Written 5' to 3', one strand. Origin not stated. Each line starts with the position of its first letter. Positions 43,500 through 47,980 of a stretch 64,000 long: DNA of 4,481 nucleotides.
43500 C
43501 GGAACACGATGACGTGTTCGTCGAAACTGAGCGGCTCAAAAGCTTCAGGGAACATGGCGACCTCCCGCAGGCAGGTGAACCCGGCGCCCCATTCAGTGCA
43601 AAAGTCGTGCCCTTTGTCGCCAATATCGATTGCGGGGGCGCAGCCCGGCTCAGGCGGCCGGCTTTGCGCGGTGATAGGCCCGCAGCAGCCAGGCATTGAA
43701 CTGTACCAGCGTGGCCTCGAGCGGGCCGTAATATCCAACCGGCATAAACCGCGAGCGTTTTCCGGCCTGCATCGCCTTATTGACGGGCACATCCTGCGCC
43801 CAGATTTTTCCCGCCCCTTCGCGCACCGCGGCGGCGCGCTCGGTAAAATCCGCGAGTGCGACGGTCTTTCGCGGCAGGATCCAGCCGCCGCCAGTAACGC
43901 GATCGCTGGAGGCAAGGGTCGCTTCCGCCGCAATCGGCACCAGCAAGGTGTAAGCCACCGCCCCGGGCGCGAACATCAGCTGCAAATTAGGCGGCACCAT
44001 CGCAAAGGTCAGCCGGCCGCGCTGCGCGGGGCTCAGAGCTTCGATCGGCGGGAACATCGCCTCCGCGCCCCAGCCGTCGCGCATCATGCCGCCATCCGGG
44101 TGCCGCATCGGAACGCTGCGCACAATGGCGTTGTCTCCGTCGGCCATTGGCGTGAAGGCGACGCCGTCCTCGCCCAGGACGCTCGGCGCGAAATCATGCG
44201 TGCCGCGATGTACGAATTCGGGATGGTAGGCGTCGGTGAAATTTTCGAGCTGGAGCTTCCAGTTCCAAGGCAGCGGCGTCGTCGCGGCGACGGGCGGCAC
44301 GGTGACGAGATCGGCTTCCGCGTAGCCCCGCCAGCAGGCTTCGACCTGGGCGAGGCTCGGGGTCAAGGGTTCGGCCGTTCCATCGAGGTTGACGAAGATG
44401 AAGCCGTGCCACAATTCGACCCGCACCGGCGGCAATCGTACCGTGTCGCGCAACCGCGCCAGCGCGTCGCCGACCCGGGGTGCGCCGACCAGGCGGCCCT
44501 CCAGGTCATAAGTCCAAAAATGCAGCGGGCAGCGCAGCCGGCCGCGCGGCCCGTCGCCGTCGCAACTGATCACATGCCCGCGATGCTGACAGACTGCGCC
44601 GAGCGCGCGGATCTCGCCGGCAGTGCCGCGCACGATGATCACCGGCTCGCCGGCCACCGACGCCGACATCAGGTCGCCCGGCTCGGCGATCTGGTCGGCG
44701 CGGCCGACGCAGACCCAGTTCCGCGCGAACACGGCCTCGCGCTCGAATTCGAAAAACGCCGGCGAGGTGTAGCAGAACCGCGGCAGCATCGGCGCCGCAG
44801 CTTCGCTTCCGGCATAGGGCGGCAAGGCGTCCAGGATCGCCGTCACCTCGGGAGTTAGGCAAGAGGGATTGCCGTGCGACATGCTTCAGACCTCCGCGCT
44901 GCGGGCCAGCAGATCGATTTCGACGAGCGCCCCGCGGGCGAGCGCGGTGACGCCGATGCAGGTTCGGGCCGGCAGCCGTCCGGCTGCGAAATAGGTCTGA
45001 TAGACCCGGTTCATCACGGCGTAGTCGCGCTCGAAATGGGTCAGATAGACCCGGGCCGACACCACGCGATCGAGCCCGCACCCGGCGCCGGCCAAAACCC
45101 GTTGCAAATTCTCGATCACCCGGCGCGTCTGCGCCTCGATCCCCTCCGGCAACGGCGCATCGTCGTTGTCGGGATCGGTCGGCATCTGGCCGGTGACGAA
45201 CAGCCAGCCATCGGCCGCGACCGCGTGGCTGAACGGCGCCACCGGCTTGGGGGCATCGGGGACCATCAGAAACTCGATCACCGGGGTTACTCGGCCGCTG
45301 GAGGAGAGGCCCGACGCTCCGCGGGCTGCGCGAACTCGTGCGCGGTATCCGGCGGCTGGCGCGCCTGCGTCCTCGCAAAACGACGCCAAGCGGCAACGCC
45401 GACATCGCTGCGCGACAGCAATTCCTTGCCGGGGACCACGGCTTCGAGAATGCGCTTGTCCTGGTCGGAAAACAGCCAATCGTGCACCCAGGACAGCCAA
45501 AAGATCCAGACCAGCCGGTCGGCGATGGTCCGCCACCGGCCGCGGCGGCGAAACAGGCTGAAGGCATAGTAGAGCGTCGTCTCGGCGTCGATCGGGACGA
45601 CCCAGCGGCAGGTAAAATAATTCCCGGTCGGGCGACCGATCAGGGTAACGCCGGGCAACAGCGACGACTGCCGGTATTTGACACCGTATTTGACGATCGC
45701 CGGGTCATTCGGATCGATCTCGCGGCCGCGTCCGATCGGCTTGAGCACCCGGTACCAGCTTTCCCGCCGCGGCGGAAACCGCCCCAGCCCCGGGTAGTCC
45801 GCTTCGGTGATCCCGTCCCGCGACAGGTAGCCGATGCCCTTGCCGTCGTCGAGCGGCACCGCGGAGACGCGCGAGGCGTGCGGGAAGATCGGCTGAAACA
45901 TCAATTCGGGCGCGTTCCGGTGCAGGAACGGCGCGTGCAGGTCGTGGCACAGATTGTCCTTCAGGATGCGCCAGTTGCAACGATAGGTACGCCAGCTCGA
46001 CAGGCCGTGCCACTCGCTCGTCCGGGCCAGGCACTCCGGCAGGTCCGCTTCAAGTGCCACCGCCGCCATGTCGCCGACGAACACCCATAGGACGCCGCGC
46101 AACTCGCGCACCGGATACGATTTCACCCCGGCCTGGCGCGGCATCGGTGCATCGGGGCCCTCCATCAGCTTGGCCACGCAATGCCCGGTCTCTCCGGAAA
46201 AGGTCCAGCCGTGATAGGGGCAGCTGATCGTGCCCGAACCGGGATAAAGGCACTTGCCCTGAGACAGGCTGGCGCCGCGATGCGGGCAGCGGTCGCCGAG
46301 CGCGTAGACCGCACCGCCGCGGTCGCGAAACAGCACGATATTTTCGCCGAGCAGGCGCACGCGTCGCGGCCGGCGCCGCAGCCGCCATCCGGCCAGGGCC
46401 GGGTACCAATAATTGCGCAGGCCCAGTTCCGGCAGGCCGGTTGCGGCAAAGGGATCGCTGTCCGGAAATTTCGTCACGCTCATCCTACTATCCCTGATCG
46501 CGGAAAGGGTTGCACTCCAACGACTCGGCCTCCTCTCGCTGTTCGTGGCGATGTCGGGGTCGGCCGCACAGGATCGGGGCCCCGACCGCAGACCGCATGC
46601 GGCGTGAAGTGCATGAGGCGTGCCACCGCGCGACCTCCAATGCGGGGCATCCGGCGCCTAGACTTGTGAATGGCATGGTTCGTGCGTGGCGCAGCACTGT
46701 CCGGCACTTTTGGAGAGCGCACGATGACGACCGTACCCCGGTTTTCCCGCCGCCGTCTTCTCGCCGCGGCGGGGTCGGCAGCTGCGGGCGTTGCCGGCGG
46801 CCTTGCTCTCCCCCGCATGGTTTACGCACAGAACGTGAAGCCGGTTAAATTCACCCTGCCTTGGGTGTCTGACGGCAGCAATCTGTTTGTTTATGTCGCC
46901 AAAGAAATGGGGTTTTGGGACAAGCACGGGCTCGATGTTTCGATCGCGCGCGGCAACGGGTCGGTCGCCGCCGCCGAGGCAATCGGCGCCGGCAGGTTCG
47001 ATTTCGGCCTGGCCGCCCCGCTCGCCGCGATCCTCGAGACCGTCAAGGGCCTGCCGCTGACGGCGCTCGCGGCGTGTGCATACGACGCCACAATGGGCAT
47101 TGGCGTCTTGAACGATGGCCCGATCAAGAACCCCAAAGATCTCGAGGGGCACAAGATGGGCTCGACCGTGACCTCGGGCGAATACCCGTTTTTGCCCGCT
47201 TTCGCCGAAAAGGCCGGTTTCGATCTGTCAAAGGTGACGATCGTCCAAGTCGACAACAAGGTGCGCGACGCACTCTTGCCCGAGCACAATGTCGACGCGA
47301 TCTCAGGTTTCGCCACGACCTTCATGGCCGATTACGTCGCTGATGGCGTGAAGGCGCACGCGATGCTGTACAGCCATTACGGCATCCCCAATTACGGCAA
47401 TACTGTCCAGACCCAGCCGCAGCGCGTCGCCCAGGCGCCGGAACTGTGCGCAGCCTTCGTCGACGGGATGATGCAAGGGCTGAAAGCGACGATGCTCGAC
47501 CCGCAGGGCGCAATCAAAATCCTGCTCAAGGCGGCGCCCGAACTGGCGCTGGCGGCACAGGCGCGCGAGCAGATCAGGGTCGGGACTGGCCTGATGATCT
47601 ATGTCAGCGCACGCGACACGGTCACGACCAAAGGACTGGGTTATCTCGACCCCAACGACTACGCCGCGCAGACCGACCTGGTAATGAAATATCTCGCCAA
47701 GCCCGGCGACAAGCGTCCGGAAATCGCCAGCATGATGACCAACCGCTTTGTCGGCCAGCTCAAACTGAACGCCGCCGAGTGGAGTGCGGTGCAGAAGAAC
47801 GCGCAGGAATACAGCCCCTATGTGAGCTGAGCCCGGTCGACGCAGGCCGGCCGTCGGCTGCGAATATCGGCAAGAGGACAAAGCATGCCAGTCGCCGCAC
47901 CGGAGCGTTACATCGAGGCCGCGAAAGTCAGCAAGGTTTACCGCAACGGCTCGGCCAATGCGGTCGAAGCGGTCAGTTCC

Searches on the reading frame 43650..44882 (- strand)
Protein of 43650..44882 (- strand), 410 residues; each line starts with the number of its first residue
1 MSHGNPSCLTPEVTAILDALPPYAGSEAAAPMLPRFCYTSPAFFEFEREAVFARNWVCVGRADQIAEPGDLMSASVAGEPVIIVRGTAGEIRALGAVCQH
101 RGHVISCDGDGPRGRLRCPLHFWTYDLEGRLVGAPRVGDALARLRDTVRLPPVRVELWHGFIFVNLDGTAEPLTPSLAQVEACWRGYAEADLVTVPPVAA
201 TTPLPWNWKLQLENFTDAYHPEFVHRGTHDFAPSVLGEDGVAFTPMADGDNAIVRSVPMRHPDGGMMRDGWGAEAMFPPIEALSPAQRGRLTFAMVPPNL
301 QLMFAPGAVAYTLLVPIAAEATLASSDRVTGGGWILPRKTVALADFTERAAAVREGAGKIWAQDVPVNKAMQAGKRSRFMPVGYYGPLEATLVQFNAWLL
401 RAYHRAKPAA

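Call 63: search_protein_families(library=pfam, proteins=[window:43650-44882:-], max_evalue=0.001)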
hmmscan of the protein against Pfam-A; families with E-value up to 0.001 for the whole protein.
window:43650-44882:- (410 aa): 2 families
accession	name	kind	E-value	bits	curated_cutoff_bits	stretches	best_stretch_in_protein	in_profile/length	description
PF00848.25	Ring_hydroxyl_A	-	8.8e-20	71.9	24.9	1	203-403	13-206/208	Ring hydroxylating alpha subunit (catalytic domain)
PF00355.32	Rieske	-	7.9e-18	64.6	20.3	1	55-138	1-82/88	Rieske [2Fe-2S] domain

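Call 87: find_encoding_contigs(protein=window:43650-44882:-, flank=6000, max_places=3)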
Protein window:43650-44882:- (410 aa): 1 contig read that carries it; 1 place shown.
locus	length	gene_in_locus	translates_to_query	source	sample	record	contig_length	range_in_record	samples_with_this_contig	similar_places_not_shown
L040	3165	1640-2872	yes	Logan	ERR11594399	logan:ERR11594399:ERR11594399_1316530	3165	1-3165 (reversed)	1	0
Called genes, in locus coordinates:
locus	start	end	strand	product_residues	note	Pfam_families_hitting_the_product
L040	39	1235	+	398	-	PF00355:Rieske, PF13806:Rieske_2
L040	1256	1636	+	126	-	PF01042:Ribonuc_L-PSP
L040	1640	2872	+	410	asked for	PF00355:Rieske, PF00848:Ring_hydroxyl_A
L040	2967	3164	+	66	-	?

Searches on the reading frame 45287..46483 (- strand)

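Call 63: search_protein_families(library=pfam, proteins=[window:45287-46483:-], max_evalue=0.001)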
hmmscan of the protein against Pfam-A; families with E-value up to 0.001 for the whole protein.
window:45287-46483:- (398 aa): 5 families
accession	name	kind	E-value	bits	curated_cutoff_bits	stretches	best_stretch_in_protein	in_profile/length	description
PF00355.32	Rieske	-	1.7e-20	73.2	20.3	1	26-104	2-77/88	Rieske [2Fe-2S] domain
PF13806.12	Rieske_2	-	1.9e-09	37.9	27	1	45-134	22-103/104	Rieske-like [2Fe-2S] domain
PF19112.6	VanA_C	-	8.2e-05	23.2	23.5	0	285-369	101-186/193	Vanillate O-demethylase oxygenase C-terminal domain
PF00848.25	Ring_hydroxyl_A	-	0.00022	21.6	24.9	1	158-349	4-173/208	Ring hydroxylating alpha subunit (catalytic domain)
PF11723.14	Aromatic_hydrox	-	0.00093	19.2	24.4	0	268-307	122-162/241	Homotrimeric ring hydroxylase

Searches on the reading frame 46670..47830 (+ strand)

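Call 63: search_protein_families(library=pfam, proteins=[window:46670-47830:+], max_evalue=0.001)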
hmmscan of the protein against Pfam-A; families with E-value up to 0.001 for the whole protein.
window:46670-47830:+ (386 aa): 1 family
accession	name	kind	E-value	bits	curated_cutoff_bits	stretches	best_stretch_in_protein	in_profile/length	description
PF09084.16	NMT1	-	7.9e-37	127.7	20.5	1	73-281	6-216/216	NMT1/THI5 like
